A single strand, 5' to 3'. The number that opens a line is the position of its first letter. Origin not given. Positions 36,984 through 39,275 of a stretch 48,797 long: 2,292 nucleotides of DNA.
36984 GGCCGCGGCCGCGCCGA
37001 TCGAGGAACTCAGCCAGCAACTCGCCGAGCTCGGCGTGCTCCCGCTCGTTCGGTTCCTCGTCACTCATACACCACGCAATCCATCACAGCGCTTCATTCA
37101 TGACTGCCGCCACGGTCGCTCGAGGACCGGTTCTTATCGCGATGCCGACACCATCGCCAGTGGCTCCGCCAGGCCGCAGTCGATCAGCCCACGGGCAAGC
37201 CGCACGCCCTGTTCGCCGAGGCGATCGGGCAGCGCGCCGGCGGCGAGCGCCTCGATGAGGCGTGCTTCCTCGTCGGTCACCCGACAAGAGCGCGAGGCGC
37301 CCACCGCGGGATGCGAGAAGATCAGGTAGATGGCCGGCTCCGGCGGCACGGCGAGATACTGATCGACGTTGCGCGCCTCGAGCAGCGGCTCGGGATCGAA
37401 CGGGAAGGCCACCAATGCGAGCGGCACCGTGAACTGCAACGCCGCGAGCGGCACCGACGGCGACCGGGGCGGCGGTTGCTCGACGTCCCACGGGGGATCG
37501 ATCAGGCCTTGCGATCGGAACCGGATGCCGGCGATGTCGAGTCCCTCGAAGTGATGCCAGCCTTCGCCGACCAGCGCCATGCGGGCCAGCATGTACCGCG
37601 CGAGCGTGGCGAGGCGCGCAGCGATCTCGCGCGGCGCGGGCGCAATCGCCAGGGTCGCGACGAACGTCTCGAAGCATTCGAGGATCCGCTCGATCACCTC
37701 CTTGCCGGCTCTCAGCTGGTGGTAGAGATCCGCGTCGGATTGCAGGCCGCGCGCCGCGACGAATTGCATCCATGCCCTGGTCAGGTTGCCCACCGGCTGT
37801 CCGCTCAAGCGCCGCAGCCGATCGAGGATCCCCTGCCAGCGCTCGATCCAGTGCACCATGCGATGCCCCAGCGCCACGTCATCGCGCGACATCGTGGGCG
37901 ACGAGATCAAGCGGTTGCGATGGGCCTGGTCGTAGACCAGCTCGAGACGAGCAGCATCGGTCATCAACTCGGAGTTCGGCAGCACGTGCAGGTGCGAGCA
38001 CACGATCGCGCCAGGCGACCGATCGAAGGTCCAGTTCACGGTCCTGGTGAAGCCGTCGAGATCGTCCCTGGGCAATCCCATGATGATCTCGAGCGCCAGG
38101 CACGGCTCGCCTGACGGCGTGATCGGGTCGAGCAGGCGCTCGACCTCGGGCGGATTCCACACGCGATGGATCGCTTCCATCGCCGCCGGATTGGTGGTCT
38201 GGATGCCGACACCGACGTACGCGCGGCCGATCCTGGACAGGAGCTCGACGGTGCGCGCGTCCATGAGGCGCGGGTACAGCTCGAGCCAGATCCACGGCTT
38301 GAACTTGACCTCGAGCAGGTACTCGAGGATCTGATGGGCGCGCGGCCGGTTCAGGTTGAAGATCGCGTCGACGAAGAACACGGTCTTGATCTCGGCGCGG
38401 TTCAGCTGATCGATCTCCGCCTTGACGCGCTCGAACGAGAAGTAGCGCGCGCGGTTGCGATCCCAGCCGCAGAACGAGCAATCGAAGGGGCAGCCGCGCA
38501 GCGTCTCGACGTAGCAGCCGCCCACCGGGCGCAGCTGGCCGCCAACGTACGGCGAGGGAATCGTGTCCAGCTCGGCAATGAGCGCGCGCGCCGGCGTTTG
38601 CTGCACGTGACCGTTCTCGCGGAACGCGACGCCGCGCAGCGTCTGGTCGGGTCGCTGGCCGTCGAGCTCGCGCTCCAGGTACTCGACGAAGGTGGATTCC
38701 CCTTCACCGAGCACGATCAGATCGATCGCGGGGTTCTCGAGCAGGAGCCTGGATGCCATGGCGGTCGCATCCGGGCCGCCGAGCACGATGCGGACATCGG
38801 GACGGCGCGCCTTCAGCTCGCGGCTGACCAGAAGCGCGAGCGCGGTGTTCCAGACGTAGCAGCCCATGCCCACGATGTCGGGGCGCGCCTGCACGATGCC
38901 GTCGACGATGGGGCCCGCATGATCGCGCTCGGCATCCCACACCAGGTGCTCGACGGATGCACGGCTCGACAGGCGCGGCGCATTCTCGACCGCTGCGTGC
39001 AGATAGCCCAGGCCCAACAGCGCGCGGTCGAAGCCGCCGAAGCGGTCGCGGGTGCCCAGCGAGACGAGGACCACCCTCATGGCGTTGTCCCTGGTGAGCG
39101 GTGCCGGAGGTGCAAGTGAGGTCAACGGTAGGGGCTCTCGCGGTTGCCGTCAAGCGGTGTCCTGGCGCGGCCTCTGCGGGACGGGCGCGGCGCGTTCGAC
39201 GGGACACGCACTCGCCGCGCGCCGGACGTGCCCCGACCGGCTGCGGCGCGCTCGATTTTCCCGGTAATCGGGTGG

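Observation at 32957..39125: Cassette of two B12-binding radical SAM enzymes flanking a membrane-anchored hypothetical, next to an SGNH hydrolase and the ABC ATPase: candidate undescribed modification system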

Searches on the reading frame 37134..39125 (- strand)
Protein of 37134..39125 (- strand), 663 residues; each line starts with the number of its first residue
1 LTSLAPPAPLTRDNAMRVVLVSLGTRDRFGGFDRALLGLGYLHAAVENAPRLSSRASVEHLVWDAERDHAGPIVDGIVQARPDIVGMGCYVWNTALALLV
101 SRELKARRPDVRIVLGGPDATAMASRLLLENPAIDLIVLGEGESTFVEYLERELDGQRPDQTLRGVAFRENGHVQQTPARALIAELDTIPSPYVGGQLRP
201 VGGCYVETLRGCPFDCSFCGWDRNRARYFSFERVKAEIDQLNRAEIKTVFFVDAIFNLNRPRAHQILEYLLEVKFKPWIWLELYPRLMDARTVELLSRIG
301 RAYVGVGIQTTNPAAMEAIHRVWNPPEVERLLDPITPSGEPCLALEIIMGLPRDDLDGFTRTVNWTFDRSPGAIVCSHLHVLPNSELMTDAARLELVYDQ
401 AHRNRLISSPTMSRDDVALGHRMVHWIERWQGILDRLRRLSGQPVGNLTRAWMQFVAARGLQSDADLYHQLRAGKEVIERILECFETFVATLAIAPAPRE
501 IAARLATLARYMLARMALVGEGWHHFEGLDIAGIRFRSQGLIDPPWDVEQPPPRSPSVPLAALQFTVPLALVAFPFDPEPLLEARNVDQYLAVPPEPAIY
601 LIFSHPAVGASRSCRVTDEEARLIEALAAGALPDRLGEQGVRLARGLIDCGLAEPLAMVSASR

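Call 3: search_protein_families(library=pfam, proteins=[window:37134-39125:-], max_evalue=0.01)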
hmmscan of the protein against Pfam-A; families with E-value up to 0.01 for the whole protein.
window:37134-39125:- (663 aa): 2 families
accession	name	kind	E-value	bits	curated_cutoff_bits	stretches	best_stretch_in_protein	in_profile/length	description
PF02310.24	B12-binding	-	1.9e-14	54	32.1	1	38-149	16-120/121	B12 binding domain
PF04055.27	Radical_SAM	-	2.2e-12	47.9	29.5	1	207-333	2-134/166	Radical SAM superfamily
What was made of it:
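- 37134..39125 (-): rSAM2: class-B radical SAM protein of 648 aa from ATG 39080, or 663 aa from TTG 39125. Its architecture resembles CysS/TokK. Pfam (call 3).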

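Call 5: search_protein_families(library=ncbifam, proteins=[window:37134-39125:-], max_evalue=0.01)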
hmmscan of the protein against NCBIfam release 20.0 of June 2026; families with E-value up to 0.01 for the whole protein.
window:37134-39125:- (663 aa): 26 families (the best 25 are shown)
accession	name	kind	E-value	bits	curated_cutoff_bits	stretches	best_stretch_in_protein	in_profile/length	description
NF033712.0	B12_rSAM_KedN5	subfamily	5.7e-39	133.8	700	1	37-426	18-429/624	KedN5 family methylcobalamin-dependent radical SAM C-methyltransferase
TIGR03975.1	rSAM_ocin_1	subfamily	2.5e-26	92.3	281.85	1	73-318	120-380/606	RiPP maturation radical SAM C-methyltransferase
NF050148.1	rSAM_ApyD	equivalog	8.3e-24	83.9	750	1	75-354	68-351/645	RiPP biosynthesis radical SAM protein ApyD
TIGR03471.1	HpnJ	equivalog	1.2e-20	73.9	577.6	1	98-394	85-390/472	hopanoid biosynthesis associated radical SAM protein HpnJ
TIGR02026.1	BchE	equivalog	2.5e-20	72.8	481.35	1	73-401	55-397/497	magnesium-protoporphyrin IX monomethyl ester anaerobic oxidative cyclase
TIGR04072.2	rSAM_ladder_B12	equivalog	5.3e-20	71.5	360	1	110-401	98-382/443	lipid biosynthesis B12-binding/radical SAM protein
TIGR04013.1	B12_SAM_MJ_1487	hypoth_equivalog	2.1e-16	59.8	251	1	79-366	40-330/382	TIGR04013 family B12-binding domain/radical SAM domain-containing protein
TIGR04367.1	HpnR_B12_rSAM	equivalog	5.8e-16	58.1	650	1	75-320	54-305/490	hopanoid C-3 methylase HpnR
TIGR04295.1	B12_rSAM_oligo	hypoth_equivalog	8.9e-13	47.7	400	1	113-320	104-313/422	TIGR04295 family B12-binding domain-containing radical SAM protein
TIGR04479.1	bcpD_PhpK_rSAM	subfamily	1.5e-12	46.7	600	1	103-364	133-404/504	PhpK family radical SAM P-methyltransferase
TIGR04385.1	B12_rSAM_cofa1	equivalog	3.2e-11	43.1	450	1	102-275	91-271/438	B12 lower ligand biosynthesis radical SAM protein BzaD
TIGR04190.1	B12_SAM_Ta0216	equivalog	5.4e-11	41.8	500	1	97-189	96-188/554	TIGR04190 family B12-binding domain/radical SAM domain protein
TIGR04014.1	B12_SAM_MJ_0865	equivalog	2.2e-10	39.9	360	1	105-247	63-207/434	methyl-coenzyme M reductase glutamine C-methyltransferase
NF038361.1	rSAM_Sden_1168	equivalog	4.5e-10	38.7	575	1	104-276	164-358/560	Sden_1168 family B12-binding radical SAM P-methyltransferase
TIGR00538.1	hemN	equivalog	1.3e-06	27.6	324.95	1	279-376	140-237/454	oxygen-independent coproporphyrinogen III oxidase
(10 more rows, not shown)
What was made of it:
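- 37134..39125 (-): The best NCBIfam is KedN5 at 134 bits, against a cut-off of 700 (call 5).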

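Call 13: find_homologous_proteins(query=window:37134-39125:-)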
Query window:37134-39125:- (663 aa): 29 proteins with E <= 0.001 among 8000 candidates.
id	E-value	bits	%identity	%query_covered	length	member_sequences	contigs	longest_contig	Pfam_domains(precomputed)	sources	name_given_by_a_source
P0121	0.0e+0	1481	100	98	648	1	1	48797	PF04055.28,PF02310.25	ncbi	ncbi:MAG: radical SAM protein [Planctomycetota bacterium]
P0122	2.6e-53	200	30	68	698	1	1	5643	PF04055.28,PF02310.25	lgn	-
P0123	1.3e-41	161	33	51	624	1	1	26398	PF04055.28,PF02310.25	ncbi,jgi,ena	jgi:radical SAM superfamily enzyme YgiQ (UPF0313 family)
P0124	1.3e-30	125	31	51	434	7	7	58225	PF04055.28,PF02310.25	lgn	-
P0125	6.3e-30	122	29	55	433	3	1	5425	PF04055.28,PF02310.25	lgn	-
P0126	3.8e-28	116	28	53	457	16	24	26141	PF04055.28,PF02310.25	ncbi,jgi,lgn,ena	jgi:radical SAM superfamily enzyme YgiQ (UPF0313 family)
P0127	6.4e-24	103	29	60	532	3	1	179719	PF04055.28,PF13311.12,PF02310.25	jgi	jgi:radical SAM superfamily enzyme YgiQ (UPF0313 family)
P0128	1.2e-22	98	34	38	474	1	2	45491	PF04055.28,PF02310.25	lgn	-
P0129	2.2e-22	97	27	51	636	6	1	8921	PF04055.28,PF02310.25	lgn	-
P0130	4.9e-20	90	34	41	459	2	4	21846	PF04055.28,PF02310.25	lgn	-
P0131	1.4e-19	88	30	46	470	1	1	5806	PF04055.28,PF02310.25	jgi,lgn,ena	-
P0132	2.3e-17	81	27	64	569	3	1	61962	PF04055.28,PF02310.25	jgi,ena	-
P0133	5.6e-17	80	26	52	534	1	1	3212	PF04055.28,PF13311.12,PF02310.25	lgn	-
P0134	3.0e-15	74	25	60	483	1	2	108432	PF04055.28,PF13311.12,PF02310.25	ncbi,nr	ncbi:MAG: DUF4080 domain-containing protein [Magnetococcales bacterium]|nr:DUF4080 domain-containing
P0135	1.7e-14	71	27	58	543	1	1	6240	PF04055.28,PF02310.25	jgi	jgi:anaerobic magnesium-protoporphyrin IX monomethyl ester cyclase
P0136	1.6e-13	68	29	48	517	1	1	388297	PF04055.28,PF02310.25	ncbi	-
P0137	4.7e-13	67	27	59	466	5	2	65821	PF04055.28,PF02310.25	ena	-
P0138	1.3e-12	65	29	35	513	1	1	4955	PF04055.28,PF02310.25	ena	-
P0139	4.3e-12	63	24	62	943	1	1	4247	PF03704.24,PF25060.1,PF13414.13,PF02310.25,PF13374.13,PF07721.21,PF24575.2,PF04055.28,PF00515.35,PF13424.13,PF13429.13,PF07719.24,PF13174.13,PF20308.5,PF25063.1,PF13431.13,PF23914.2,PF25058.2,PF13176.13,PF13428.13,PF14559.13,PF13371.13,PF17874.8,PF02810.22,PF12895.14,PF21033.5,PF13432.13,PF13181.13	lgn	-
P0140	7.8e-12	63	26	42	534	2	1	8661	PF04055.28,PF02310.25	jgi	jgi:anaerobic magnesium-protoporphyrin IX monomethyl ester cyclase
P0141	1.1e-11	62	31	38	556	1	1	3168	PF04055.28,PF02310.25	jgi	jgi:anaerobic magnesium-protoporphyrin IX monomethyl ester cyclase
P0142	1.4e-11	62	27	43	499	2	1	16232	PF04055.28,PF02310.25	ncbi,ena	ncbi:MAG: radical SAM protein [Myxococcota bacterium]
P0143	4.1e-11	60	24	55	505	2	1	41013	PF04055.28,PF02310.25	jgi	jgi:anaerobic magnesium-protoporphyrin IX monomethyl ester cyclase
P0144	2.0e-7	48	26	46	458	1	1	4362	PF04055.28,PF02310.25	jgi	jgi:anaerobic magnesium-protoporphyrin IX monomethyl ester cyclase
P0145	3.9e-7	47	25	46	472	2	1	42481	PF04055.28,PF02310.25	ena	-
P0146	2.0e-6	45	25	39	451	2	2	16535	PF04055.28,PF02310.25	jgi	-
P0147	1.3e-5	42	24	25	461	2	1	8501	PF04055.28,PF02310.25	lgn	-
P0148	1.2e-4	39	25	42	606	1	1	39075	PF04055.28,PF02310.25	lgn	-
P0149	7.4e-4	36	23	49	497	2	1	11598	PF04055.28,PF02310.25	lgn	-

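Call 31: search_solved_structures(query=window:37134-39080:-, max_evalue=0.01)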
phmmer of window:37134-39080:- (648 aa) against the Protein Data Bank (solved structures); distinct sequences matched with E-value up to 0.01: 4.
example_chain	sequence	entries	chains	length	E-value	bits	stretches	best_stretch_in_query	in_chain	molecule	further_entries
9n1b_A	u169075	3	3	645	2.5e-28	102.1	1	65-374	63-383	Radical SAM protein | Radical SAM enzyme CysS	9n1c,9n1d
7kdx_A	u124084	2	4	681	3e-25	92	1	58-259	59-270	Methyltransferase TokK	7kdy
9ccb_A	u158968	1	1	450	1.3e-07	33.7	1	87-206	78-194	Radical SAM core domain-containing protein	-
6fd2_B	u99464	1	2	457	1.5e-07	33.5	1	176-353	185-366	Putative apramycin biosynthetic oxidoreductase 4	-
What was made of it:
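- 37134..39125 (-): PDB sequence hits are CysS 9n1b at 2.5e-28 and TokK 7kdx at 3e-25 (call 31).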

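Call 33: find_encoding_contigs(protein=P0122, flank=10000, max_places=2)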
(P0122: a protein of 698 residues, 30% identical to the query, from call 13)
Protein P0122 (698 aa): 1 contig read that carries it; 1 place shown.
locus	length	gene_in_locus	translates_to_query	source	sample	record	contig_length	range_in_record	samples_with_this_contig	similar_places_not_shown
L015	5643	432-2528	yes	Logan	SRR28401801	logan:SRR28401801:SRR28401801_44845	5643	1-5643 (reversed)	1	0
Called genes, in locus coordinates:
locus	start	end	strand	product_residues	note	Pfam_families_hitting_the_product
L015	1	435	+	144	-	?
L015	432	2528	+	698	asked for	PF02310:B12-binding, PF04055:Radical_SAM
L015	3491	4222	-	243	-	PF08241:Methyltransf_11, PF13649:Methyltransf_25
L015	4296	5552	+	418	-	PF13439:Glyco_transf_4, PF00534:Glycos_transf_1 (weak), PF13692:Glyco_trans_1_4, PF13524:Glyco_trans_1_2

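Call 34: find_encoding_contigs(protein=P0123, flank=10000, max_places=2)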
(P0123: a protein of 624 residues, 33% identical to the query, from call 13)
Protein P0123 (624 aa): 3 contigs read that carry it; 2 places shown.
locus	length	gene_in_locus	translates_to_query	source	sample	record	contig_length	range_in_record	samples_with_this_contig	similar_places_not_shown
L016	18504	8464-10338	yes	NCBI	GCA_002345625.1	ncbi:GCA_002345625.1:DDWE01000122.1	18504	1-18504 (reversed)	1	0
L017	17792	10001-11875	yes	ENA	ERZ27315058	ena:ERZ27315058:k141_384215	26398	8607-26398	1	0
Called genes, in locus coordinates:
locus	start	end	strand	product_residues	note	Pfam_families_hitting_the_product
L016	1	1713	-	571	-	?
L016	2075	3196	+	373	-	PF03480:DctP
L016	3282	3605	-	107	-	PF01380:SIS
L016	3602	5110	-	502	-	-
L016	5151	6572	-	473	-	PF00483:NTP_transferase, PF01128:IspD, PF12804:NTP_transf_3, PF25084:LbH_EIF2B, PF00132:Hexapep, PF25087:GMPPB_C, PF00132:Hexapep, PF14602:Hexapep_2 (weak)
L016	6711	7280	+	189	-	-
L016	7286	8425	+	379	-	PF01734:Patatin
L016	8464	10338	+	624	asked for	PF02310:B12-binding, PF04055:Radical_SAM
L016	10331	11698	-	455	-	PF00072:Response_reg, PF07238:PilZ (weak), PF01590:GAF (weak), PF13185:GAF_2, PF13492:GAF_3 (weak)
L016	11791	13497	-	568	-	PF17871:AAA_lid_9, PF00158:Sigma54_activat (weak), PF07724:AAA_2, PF13401:AAA_22 (weak), PF00004:AAA, PF07728:AAA_5, PF10431:ClpB_D2-small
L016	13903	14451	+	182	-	-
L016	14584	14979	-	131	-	PF00011:HSP20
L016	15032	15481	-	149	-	PF00011:HSP20, PF17886:ArsA_HSP20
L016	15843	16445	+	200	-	PF00258:Flavodoxin_1, PF02525:Flavodoxin_2 (weak), PF03358:FMN_red, PF12724:Flavodoxin_5 (faint)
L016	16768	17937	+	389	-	PF25917:BSH_RND, PF25973:BSH_CzcB (weak), PF25876:HH_MFP_RND, PF25944:Beta-barrel_RND, PF25954:Beta-barrel_RND_2, PF25989:YknX_C (weak), PF25975:CzcB_C (faint)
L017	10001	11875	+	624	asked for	PF02310:B12-binding, PF04055:Radical_SAM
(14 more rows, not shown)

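Call 45: search_protein_representatives(protein=window:37134-39080:-)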
Query: 648 residues. Proteins with E-value up to 0.001 (for the whole library): 31645; up to 1e-10: 13283; up to 1e-30: 1043. The best 150 are listed.
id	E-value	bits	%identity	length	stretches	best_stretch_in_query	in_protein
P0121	0.0e+00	1481.0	100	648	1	1-648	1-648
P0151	2.3e-165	568.2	44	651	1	1-642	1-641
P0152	1.6e-100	353.9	34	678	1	1-612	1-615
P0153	2.4e-81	290.6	33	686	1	16-627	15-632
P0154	8.8e-80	285.4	32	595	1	1-522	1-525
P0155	1.0e-78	281.9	34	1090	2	58-351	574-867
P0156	5.8e-78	279.4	33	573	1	86-611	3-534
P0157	2.5e-70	254.2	30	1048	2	59-354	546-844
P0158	2.6e-62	227.7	37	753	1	17-409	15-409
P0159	7.7e-61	222.8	34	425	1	24-403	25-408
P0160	9.3e-61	222.6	39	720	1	23-402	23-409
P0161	2.5e-60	221.2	34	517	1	22-413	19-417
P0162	4.4e-60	220.3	32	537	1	2-401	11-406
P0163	2.7e-59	217.7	34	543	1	56-406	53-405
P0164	3.3e-59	217.4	38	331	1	1-319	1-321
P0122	8.4e-54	199.6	33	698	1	22-473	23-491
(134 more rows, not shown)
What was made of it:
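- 37134..39125 (-): Full-length relatives are P0151 (44%), P0152 (34%) and P0153 (33%) (call 45).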

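Call 46: find_encoding_contigs(protein=P0151, flank=10000, max_places=2)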
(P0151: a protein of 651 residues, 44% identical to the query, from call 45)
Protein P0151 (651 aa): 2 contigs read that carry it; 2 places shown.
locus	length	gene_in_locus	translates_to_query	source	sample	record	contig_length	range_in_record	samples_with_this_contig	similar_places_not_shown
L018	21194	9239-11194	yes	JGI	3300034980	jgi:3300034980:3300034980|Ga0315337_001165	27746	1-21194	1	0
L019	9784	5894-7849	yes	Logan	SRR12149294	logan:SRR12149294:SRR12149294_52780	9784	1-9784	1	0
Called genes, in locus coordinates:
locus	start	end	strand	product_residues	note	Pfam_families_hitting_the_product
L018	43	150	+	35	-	-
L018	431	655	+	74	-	-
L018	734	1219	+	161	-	PF22522:DUF6998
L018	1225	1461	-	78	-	-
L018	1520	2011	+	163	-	PF06094:GGACT (weak), PF13772:AIG2_2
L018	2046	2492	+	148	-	-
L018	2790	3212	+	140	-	-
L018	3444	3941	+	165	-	PF04978:MST (weak), PF12867:DinB_2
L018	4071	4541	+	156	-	PF07617:DUF1579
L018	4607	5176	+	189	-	PF04237:YjbR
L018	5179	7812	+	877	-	PF13374:TPR_10 (faint), PF00069:Pkinase, PF06293:Kdo (weak), PF07714:PK_Tyr_Ser-Thr, PF01636:APH (weak), PF17874:TPR_MalT (weak), PF24885:TPR_NPHP3, PF13424:TPR_12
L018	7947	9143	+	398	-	PF00924:MS_channel_2nd, PF21082:MS_channel_3rd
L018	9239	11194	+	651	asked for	PF02310:B12-binding, PF04055:Radical_SAM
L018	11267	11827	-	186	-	PF10604:Polyketide_cyc2, PF08327:AHSA1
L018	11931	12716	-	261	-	PF02274:ADI (faint)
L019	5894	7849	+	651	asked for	PF02310:B12-binding, PF04055:Radical_SAM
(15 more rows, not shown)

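Call 48: find_encoding_contigs(protein=P0152, flank=8000, max_places=1)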
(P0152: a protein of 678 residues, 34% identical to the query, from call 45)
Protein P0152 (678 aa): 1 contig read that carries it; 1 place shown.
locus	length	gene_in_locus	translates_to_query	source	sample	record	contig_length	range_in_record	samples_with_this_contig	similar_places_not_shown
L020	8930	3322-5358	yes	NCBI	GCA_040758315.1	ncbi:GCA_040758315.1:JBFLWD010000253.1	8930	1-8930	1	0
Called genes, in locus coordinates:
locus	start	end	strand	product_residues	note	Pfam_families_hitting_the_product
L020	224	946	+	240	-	PF00881:Nitroreductase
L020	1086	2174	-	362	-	PF01658:Inos-1-P_synth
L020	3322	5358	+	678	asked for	PF02310:B12-binding, PF04055:Radical_SAM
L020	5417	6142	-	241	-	PF01066:CDP-OH_P_transf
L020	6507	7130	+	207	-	PF04542:Sigma70_r2, PF08281:Sigma70_r4_2, PF04545:Sigma70_r4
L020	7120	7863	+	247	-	PF13490:zf-HC2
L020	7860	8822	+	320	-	-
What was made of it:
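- The rSAM2 relative P0152 lies between inositol-1-phosphate synthase and a CDP-alcohol phosphatidyltransferase, and P0123 lies next to a patatin gene (calls 34, 48).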

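Call 49: find_encoding_contigs(protein=P0153, flank=8000, max_places=1)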
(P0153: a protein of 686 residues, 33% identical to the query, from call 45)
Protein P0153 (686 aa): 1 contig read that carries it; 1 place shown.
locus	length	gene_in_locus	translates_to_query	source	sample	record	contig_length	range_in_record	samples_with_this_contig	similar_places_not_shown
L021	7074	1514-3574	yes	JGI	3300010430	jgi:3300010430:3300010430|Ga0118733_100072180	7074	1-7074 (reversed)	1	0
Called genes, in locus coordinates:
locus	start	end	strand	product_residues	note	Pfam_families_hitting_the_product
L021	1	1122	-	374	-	?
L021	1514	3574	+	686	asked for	PF02310:B12-binding, PF04055:Radical_SAM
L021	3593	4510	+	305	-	PF02739:5_3_exonuc_N, PF01367:5_3_exonuc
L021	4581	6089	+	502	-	-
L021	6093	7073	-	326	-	PF13620:CarboxypepD_reg (faint)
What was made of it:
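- Closest known: CysS and TokK/ThnK. Different: Its own relatives are in unrelated, non-BGC contexts in Planctomycetota-like contigs (calls 46, 48, 49).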

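Call 69: predict_structure(alignment_id=A3)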
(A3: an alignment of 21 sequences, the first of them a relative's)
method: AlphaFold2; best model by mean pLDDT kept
length: 648 residues; sequences in the alignment: 21
mean_pLDDT: 87.9   pTM: 0.87
mean pLDDT of the five models: 87.9, 87.8, 87.0, 86.7, 85.9
residues with pLDDT >= 90: 392; 70-90: 194; 50-70: 47; < 50: 15
segments of 3 or more residues with pLDDT < 50: 533-541, 644-648
pLDDT, mean of each block of 10 residues (from residue 1): 93 62 95 96 93 91 98 91 97 98 92 96 94 97 93 95 92 96 87 90 77 96 93 89 96 97 90 89 88 92 86 81 75 96 96 89 91 93 89 97 93 88 94 95 92 77 92 92 93 89 63 60 69 47 70 91 90 94 91 80 94 89 86 86 47
secondary structure, 60 per line:
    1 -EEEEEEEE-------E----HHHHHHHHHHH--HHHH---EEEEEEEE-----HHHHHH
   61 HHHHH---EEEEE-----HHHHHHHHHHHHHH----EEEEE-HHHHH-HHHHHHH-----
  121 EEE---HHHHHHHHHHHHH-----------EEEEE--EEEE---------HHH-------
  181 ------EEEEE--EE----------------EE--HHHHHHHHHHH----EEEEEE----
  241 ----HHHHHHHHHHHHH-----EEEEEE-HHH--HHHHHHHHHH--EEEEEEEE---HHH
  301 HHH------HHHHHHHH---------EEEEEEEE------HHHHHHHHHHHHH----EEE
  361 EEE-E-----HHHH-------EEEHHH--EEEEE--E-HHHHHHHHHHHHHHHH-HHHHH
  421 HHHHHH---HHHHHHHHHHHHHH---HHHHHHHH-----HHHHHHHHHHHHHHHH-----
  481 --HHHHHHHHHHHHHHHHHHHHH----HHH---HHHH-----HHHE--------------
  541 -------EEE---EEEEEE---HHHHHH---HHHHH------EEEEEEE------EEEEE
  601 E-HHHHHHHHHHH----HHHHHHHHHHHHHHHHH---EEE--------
elements in order: E2-9 H22-32 H35-38 E42-49 H55-65 E69-73 H79-92 E97-101 H103-107 H109-115 E121-123 H127-139 E151-155 E158-161 E187-191 H216-226 E231-236 H245-257 E263-268 H275-284 E287-294 H298-303 H310-317 E327-334 H341-353 E358-363 H371-374 E382-384 E390-394 H399-414 H416-426 H430-443 H447-454 H460-475 H483-503 H514-517 E548-550 E554-559 H563-568 H572-576 E583-589 E596-601 H603-613 H618-634 E638-640
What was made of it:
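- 37134..39125 (-): The AF2 model has pLDDT 87.9 (call 69).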
